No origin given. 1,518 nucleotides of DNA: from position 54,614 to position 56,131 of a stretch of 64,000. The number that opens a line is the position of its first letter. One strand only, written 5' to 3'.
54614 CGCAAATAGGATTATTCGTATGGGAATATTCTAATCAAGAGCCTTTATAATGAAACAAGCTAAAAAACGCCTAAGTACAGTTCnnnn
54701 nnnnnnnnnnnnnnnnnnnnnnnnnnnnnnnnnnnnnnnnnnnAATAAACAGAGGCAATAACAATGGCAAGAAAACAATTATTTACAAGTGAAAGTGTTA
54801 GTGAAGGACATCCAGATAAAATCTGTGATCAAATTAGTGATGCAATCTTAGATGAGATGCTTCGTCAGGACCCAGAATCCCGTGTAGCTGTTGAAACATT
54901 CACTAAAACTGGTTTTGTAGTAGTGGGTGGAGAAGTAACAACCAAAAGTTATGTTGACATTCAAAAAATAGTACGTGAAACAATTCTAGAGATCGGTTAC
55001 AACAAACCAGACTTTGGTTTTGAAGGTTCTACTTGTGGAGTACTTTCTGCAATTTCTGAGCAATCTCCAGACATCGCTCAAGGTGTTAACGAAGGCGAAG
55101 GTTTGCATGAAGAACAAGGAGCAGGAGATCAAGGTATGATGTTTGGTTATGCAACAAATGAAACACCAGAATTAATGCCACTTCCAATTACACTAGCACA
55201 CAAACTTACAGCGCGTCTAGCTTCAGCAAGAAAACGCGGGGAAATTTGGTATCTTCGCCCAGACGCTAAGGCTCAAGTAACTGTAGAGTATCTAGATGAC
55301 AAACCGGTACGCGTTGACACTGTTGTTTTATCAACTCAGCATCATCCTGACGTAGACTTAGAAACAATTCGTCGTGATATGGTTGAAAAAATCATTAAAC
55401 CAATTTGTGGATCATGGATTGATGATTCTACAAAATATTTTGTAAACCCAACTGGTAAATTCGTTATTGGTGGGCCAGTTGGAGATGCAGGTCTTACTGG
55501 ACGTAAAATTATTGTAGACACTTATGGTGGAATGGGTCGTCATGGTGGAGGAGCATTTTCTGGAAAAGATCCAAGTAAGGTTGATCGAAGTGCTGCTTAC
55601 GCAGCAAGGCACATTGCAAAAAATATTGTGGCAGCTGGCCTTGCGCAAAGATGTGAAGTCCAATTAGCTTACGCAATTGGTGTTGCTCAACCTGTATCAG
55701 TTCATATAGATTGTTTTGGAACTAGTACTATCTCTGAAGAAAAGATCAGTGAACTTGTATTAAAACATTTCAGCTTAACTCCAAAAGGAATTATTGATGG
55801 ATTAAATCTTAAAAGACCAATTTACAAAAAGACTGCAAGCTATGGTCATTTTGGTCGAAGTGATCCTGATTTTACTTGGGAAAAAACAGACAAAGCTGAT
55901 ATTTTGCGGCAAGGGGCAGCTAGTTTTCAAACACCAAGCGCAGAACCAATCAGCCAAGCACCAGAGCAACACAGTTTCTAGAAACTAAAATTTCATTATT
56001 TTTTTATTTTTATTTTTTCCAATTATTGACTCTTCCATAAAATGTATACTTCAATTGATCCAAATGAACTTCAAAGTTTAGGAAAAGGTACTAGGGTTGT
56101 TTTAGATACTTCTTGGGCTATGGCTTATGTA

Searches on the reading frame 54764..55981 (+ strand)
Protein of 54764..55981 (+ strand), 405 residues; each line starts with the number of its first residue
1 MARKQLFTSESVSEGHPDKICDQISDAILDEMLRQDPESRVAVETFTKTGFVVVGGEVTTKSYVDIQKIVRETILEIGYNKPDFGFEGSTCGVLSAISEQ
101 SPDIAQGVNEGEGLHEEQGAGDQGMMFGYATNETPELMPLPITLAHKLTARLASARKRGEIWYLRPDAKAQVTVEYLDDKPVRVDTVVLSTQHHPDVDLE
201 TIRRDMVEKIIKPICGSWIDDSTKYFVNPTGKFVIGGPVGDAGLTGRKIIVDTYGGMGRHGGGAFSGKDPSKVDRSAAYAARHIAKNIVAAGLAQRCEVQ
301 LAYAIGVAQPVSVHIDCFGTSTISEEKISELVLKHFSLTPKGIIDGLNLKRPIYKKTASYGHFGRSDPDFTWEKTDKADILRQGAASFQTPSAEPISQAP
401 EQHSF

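Call 52: find_encoding_contigs(protein=window:54764-55981:+, flank=10000, max_places=1)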
Protein window:54764-55981:+ (405 aa): 17 contigs read that carry it; 1 place shown.
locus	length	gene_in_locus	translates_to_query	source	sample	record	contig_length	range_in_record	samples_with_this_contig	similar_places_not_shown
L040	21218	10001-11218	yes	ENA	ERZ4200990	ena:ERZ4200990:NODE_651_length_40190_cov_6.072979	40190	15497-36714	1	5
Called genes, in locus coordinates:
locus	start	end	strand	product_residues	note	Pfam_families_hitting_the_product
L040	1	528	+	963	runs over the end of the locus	PF13385:Laminin_G_3, PF02210:Laminin_G_2 (faint), PF13385:Laminin_G_3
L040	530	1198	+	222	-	-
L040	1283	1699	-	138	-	PF01022:HTH_5 (faint)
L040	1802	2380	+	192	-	PF01025:GrpE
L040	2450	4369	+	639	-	PF00012:HSP70, PF06723:MreB_Mbl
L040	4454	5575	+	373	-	PF00226:DnaJ, PF01556:DnaJ_C, PF00684:DnaJ_CXXCXGXG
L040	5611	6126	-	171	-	PF04307:YdjM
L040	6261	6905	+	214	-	PF00687:Ribosomal_L1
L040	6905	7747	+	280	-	PF00466:Ribosomal_L10, PF17777:RL10P_insert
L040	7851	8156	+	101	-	PF00428:Ribosomal_60s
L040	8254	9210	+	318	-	PF23435:DUF7121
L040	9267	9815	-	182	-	PF13560:HTH_31, PF01381:HTH_3, PF00571:CBS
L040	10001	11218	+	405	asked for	PF00438:S-AdoMet_synt_N, PF02772:S-AdoMet_synt_M, PF02773:S-AdoMet_synt_C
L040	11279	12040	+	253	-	-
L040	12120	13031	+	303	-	-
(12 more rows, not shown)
